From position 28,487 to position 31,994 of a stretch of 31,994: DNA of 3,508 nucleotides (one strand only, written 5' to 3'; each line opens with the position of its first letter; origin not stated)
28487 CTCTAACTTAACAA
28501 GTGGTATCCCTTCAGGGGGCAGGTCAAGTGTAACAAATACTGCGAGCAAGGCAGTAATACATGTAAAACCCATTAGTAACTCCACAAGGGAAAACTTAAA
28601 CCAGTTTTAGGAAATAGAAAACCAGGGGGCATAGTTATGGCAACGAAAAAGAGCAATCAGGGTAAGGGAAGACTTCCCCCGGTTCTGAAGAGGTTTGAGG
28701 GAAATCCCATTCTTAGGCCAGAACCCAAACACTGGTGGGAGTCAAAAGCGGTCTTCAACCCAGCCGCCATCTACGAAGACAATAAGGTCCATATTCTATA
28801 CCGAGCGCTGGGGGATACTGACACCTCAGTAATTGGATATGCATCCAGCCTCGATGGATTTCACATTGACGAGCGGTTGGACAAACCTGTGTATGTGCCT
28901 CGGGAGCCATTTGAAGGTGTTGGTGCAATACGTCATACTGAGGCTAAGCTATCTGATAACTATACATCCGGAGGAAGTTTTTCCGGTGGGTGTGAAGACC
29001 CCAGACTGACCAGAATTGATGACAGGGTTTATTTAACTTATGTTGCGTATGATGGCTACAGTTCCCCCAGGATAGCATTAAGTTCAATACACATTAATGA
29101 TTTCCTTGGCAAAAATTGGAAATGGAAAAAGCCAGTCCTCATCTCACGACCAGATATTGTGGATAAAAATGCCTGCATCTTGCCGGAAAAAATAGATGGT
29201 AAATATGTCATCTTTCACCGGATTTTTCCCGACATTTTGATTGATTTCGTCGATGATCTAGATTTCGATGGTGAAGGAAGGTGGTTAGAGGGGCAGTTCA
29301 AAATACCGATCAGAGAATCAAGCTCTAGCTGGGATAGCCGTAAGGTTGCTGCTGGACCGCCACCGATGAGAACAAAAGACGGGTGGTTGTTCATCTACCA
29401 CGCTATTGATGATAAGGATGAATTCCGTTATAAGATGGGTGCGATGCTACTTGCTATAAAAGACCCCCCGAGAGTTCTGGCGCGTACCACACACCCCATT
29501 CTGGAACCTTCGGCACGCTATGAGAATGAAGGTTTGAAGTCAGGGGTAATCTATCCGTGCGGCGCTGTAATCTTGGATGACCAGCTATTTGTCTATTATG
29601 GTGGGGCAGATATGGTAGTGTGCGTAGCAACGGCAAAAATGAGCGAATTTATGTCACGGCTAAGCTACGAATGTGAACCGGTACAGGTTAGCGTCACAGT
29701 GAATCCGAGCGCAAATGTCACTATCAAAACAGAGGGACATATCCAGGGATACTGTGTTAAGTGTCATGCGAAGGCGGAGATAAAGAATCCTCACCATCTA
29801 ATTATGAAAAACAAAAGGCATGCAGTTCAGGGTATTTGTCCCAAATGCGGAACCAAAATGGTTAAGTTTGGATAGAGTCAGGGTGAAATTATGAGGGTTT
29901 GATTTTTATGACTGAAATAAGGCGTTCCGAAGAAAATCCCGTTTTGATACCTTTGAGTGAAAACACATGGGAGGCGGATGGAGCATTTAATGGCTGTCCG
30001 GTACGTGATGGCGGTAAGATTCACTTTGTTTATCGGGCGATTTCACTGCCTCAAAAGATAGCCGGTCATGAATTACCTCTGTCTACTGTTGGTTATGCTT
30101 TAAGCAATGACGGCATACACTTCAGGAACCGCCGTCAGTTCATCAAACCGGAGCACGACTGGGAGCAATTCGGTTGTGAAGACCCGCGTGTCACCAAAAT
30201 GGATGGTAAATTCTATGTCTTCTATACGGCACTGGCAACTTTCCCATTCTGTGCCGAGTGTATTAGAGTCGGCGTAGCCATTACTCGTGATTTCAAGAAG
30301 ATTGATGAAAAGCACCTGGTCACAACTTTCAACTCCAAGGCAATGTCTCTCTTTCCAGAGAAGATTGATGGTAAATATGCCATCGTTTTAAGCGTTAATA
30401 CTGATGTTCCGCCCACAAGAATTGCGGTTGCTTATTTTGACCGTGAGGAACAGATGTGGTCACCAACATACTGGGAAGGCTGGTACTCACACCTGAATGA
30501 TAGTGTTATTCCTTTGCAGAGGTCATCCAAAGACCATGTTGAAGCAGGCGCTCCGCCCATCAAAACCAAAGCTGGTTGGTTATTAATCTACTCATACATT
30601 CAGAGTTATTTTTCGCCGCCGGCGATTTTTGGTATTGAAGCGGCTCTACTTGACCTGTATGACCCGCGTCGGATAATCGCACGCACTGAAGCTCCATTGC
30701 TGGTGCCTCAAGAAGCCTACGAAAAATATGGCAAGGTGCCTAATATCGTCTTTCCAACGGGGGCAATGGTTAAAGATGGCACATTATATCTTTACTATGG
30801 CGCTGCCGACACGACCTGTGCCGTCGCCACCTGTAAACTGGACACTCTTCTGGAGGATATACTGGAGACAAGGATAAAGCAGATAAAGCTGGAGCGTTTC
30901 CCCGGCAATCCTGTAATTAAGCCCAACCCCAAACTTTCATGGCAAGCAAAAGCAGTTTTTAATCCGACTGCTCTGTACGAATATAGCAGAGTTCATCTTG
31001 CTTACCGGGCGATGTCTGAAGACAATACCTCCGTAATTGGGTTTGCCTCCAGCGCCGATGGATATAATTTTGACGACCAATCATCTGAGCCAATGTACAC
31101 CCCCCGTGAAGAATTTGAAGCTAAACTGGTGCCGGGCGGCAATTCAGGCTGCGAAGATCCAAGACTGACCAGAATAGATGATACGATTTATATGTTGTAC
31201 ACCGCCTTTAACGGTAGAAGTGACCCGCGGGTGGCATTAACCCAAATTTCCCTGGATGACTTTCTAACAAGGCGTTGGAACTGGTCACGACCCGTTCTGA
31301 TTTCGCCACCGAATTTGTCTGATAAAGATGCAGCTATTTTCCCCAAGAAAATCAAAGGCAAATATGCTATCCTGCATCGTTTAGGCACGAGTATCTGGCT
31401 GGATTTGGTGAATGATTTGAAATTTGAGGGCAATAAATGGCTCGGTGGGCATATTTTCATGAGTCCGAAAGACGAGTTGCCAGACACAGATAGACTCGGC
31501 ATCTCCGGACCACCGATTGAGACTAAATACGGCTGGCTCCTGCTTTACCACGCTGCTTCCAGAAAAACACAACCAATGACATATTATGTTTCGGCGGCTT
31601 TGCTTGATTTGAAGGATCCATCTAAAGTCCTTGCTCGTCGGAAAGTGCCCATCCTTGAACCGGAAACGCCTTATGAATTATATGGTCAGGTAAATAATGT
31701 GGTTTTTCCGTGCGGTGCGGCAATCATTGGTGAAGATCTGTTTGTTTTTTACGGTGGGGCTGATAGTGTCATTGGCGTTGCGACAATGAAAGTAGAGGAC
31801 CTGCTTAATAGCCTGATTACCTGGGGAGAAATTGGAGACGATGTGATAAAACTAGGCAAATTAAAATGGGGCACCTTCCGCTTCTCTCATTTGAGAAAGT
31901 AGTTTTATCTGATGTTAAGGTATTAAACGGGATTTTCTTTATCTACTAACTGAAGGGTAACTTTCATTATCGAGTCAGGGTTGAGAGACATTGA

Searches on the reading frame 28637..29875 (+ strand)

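Call 9: search_protein_families(library=pfam, proteins=[window:28637-29875:+], max_evalue=0.01)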
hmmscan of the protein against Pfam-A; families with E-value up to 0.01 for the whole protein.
window:28637-29875:+ (412 aa): 2 families
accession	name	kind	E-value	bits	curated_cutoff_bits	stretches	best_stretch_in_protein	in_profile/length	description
PF04041.19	Glyco_hydro_130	-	1.4e-47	162.7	26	1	18-340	3-316/320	beta-1,4-mannooligosaccharide phosphorylase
PF18930.5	DUF5679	-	2.7e-10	40.7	27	1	372-411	1-40/40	Domain of unknown function (DUF5679)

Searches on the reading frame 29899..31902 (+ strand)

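Call 9: search_protein_families(library=pfam, proteins=[window:29899-31902:+], max_evalue=0.01)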
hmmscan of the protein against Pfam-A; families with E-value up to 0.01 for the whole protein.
window:29899-31902:+ (667 aa): 2 families
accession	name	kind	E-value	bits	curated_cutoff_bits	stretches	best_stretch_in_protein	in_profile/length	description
PF04041.19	Glyco_hydro_130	-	2.2e-102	342.7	26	2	348-638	30-317/320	beta-1,4-mannooligosaccharide phosphorylase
PF00251.26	Glyco_hydro_32N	-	0.002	18.2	22.1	0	266-395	56-173/307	Glycosyl hydrolases family 32 N-terminal domain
